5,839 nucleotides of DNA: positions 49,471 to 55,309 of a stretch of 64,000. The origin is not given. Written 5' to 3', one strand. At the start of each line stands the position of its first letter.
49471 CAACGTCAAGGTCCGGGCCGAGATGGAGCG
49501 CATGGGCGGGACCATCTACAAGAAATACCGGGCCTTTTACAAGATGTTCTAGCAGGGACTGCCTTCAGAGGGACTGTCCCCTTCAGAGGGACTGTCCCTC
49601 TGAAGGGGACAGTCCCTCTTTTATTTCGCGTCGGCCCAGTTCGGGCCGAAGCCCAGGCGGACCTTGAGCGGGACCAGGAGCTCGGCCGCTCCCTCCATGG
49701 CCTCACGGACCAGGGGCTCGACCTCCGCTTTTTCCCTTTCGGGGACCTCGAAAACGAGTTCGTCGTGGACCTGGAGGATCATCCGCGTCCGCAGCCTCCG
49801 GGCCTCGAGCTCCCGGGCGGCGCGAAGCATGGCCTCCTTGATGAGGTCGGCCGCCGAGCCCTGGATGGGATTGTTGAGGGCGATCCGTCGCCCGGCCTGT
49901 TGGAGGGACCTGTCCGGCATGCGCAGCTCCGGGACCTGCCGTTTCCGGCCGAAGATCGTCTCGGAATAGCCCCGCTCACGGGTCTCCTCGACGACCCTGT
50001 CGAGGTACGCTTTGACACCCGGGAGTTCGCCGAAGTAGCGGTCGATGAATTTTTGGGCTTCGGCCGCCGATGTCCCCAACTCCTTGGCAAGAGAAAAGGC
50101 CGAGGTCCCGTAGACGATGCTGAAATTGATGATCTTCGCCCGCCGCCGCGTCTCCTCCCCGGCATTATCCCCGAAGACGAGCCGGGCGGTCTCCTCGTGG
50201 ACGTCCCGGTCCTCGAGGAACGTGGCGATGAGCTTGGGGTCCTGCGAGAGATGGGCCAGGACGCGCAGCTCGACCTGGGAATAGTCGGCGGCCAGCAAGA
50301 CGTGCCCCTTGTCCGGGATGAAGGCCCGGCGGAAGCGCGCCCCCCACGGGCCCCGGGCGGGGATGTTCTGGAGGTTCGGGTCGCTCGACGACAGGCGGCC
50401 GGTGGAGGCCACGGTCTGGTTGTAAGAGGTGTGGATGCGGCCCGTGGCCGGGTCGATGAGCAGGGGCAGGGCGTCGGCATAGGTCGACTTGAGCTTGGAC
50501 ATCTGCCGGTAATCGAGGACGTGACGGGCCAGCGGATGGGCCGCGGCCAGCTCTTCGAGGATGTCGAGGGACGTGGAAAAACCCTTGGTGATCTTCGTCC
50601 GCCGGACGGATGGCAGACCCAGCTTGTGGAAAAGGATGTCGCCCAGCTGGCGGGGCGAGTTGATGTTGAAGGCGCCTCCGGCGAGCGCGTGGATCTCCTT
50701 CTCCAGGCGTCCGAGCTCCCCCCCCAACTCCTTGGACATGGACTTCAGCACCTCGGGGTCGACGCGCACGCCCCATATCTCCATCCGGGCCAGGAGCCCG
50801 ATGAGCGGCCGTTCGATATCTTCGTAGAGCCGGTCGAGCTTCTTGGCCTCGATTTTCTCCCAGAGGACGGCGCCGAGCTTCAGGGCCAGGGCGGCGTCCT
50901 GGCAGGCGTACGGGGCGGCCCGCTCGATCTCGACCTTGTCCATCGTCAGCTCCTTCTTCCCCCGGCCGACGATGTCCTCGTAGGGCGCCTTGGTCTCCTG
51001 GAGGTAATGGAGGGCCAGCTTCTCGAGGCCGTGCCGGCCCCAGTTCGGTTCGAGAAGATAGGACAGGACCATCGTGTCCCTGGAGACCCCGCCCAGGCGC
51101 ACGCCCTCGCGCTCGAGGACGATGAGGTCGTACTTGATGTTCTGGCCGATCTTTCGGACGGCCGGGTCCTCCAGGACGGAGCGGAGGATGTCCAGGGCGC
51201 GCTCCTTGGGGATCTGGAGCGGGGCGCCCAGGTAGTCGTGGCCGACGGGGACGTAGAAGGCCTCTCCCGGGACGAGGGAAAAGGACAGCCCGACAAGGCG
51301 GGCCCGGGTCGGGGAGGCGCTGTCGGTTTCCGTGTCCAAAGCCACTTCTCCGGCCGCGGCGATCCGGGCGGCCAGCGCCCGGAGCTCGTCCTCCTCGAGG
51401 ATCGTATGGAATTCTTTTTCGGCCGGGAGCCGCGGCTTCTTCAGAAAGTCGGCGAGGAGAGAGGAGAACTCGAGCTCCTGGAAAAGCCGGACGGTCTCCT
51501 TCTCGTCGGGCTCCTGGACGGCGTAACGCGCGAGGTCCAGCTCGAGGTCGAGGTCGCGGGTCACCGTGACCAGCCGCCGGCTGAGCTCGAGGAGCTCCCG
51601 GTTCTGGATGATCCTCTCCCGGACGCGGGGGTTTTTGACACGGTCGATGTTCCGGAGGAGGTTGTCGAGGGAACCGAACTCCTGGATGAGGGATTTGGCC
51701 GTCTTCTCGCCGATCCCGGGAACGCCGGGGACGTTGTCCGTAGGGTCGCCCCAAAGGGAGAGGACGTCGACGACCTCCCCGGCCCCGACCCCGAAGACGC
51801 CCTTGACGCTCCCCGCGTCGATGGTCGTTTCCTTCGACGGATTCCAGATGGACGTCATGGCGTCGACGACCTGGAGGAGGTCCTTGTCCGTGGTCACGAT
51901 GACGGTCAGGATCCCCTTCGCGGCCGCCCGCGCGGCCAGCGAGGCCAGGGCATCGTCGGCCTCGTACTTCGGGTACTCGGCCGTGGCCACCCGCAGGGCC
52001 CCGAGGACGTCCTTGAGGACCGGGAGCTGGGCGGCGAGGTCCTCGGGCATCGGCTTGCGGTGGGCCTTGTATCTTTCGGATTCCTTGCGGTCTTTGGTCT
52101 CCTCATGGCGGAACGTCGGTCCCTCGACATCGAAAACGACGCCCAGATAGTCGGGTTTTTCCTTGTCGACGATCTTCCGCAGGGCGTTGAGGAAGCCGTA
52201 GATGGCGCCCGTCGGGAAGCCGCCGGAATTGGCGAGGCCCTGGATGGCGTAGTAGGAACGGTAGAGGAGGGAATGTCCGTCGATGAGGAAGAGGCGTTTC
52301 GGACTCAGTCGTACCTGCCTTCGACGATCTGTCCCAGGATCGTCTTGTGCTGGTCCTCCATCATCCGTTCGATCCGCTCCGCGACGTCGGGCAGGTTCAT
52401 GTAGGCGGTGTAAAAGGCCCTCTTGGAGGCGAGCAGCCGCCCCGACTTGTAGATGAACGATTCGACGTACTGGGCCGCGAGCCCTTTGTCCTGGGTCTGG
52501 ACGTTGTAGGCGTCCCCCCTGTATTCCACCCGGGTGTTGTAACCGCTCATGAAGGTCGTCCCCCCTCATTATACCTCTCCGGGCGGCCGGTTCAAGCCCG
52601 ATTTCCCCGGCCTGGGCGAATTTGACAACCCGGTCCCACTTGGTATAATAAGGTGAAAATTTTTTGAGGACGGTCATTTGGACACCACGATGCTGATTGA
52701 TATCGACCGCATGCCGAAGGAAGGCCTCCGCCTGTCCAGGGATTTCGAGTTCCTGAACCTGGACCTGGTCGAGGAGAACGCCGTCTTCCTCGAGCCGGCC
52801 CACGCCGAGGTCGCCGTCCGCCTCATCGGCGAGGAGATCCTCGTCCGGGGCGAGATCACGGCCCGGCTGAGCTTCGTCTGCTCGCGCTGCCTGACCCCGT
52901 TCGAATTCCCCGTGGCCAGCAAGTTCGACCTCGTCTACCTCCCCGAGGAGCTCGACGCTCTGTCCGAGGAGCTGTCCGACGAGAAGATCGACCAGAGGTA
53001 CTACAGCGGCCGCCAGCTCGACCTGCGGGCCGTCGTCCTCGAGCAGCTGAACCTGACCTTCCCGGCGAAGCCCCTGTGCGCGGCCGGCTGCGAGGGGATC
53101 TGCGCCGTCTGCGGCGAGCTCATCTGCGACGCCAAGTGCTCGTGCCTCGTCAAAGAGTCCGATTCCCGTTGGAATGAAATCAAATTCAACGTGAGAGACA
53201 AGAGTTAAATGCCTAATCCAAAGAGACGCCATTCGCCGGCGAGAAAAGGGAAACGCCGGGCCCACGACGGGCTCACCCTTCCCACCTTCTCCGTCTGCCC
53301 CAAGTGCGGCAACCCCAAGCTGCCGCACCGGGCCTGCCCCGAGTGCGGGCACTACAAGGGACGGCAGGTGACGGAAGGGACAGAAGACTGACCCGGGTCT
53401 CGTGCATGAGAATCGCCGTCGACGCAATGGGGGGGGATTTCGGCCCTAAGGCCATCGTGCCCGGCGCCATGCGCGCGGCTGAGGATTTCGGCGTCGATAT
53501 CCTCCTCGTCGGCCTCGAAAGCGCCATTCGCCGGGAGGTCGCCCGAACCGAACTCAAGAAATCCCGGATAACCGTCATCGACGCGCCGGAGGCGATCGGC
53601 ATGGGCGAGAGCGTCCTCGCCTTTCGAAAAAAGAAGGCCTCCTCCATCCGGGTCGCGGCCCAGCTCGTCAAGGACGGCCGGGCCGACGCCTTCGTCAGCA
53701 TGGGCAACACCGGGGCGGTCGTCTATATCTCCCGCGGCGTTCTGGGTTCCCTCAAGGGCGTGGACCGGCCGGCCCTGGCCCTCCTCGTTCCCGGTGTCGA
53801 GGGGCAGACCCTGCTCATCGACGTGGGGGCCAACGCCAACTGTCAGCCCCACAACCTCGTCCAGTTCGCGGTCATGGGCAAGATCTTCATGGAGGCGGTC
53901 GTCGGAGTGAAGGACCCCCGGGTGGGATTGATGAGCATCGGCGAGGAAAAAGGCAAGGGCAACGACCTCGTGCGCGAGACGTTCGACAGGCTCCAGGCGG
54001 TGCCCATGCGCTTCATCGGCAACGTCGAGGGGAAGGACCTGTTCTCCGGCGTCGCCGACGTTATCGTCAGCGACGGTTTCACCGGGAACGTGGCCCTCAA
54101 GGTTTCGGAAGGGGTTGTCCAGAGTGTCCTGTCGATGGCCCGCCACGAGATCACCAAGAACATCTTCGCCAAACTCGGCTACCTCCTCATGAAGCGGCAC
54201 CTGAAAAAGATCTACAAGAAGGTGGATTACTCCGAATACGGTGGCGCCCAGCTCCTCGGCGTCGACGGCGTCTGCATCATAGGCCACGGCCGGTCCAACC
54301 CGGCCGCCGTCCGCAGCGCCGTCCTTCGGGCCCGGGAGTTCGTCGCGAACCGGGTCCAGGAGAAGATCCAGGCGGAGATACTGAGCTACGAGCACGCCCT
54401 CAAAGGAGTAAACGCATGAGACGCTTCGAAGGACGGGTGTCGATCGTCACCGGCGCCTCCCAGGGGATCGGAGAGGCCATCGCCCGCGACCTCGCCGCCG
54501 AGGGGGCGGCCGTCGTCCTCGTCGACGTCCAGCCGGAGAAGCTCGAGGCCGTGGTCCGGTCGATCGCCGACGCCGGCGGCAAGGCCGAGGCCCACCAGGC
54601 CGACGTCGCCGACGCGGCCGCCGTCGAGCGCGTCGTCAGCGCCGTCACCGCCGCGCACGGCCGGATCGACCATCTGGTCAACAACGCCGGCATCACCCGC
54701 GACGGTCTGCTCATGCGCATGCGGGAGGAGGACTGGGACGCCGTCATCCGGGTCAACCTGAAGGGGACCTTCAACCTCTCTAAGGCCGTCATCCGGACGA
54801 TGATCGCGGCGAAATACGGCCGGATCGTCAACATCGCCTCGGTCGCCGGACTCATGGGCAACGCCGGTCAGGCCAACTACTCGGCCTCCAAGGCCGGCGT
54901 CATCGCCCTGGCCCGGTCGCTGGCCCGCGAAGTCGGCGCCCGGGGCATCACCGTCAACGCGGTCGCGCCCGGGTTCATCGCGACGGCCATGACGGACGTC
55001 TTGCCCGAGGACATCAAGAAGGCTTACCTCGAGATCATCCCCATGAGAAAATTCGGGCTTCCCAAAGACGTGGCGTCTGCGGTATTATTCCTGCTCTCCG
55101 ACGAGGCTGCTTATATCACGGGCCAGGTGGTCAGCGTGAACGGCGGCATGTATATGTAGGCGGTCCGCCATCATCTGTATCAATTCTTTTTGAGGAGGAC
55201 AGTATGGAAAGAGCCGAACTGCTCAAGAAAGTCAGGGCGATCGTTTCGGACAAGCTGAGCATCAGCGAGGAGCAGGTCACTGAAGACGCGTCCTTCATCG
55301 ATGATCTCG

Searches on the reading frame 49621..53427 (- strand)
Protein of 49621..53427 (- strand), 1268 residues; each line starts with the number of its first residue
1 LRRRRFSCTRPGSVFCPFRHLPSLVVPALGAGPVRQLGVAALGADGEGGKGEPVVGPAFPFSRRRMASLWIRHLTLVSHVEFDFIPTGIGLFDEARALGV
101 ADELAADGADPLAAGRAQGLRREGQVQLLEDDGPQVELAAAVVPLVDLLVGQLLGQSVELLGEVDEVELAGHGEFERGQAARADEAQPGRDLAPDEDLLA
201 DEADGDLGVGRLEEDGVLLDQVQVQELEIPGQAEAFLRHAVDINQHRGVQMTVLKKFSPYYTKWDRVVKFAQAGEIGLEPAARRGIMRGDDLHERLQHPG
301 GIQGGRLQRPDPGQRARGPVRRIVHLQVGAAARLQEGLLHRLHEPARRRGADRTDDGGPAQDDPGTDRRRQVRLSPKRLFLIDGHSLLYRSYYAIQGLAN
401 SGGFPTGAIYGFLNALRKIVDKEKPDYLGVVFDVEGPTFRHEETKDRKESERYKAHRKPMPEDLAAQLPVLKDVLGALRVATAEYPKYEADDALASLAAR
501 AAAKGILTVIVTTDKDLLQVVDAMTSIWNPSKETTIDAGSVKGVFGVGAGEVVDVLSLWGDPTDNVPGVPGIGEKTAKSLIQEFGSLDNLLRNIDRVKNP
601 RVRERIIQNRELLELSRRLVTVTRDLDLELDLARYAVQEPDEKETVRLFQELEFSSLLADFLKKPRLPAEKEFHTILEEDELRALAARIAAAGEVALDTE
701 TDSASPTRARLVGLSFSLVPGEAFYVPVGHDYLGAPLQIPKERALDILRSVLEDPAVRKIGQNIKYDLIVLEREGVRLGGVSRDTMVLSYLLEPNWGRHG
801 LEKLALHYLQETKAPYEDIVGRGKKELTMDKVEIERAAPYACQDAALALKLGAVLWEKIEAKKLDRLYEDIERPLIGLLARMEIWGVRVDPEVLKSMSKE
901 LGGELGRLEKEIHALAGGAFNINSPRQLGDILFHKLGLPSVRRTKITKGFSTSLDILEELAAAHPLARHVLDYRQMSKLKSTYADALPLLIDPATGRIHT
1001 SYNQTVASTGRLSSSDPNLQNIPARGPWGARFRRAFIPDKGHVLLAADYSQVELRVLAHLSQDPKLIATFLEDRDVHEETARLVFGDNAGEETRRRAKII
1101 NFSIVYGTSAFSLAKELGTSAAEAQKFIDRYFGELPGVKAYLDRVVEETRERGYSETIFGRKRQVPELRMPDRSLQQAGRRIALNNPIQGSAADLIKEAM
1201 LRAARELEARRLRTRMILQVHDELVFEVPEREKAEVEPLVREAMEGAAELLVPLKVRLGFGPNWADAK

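Call 63: search_protein_families(library=pfam, proteins=[window:49621-53427:-], max_evalue=0.00001)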
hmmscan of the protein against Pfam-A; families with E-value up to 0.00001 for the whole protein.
window:49621-53427:- (1268 aa): 5 families
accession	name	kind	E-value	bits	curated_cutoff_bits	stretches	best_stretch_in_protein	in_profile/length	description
PF00476.26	DNA_pol_A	-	1.6e-147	491.9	34.3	1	892-1266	2-381/381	DNA polymerase family A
PF02739.22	5_3_exonuc_N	-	1.9e-49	168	34.3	1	378-542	1-160/164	5'-3' exonuclease, N-terminal resolvase-like domain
PF01367.25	5_3_exonuc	-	6.8e-30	103.9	40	1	551-642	5-96/97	5'-3' exonuclease, C-terminal SAM fold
PF01612.26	DNA_pol_A_exo1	-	6.1e-26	91.7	23.6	1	674-860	2-173/173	3'-5' exonuclease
PF22619.2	DNA_polI_exo1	-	4.7e-09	36.6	27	1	747-827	39-119/140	DNA polymerase I, ribonuclease H-like domain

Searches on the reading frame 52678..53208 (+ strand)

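Call 63: search_protein_families(library=pfam, proteins=[window:52678-53208:+], max_evalue=0.00001)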
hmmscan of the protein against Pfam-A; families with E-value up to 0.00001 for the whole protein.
window:52678-53208:+ (176 aa): 1 family
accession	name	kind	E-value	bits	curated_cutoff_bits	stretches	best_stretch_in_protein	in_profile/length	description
PF02620.22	YceD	-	9e-24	84.3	33.2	1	56-168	1-115/119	Large ribosomal RNA subunit accumulation protein YceD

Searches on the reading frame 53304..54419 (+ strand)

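Call 63: search_protein_families(library=pfam, proteins=[window:53304-54419:+], max_evalue=0.00001)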
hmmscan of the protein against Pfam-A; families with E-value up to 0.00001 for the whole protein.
window:53304-54419:+ (371 aa): 1 family
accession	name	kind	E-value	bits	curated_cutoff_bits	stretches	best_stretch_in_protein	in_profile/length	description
PF02504.20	FA_synthesis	-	5.6e-108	361.3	29.1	1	35-353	1-323/324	Fatty acid synthesis protein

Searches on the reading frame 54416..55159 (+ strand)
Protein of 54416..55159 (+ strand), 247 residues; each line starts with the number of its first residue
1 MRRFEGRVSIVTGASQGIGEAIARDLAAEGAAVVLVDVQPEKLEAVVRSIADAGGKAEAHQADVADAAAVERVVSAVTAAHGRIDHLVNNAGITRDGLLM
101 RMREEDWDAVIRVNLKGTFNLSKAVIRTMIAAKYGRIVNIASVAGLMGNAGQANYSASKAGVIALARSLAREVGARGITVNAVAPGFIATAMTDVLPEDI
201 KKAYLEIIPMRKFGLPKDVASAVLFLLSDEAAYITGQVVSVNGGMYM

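Call 65: search_protein_families(library=pfam, proteins=[window:54416-55159:+], max_evalue=0.001)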
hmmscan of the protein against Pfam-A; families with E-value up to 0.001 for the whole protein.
window:54416-55159:+ (247 aa): 5 families
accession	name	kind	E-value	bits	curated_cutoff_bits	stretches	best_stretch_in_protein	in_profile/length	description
PF13561.12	adh_short_C2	-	7.6e-69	232.3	27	1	13-245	1-235/236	Enoyl-(Acyl carrier protein) reductase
PF00106.31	adh_short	-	2.1e-65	220.3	26.6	1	8-199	2-193/195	short chain dehydrogenase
PF08659.16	KR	-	2.6e-25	89.8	22.6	1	10-181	4-174/180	KR domain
PF01370.27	Epimerase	-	3.5e-08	33.6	20.9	1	10-235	2-233/240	NAD dependent epimerase/dehydratase family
PF13649.12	Methyltransf_25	-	0.00011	23.3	27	1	22-88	11-78/97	Methyltransferase domain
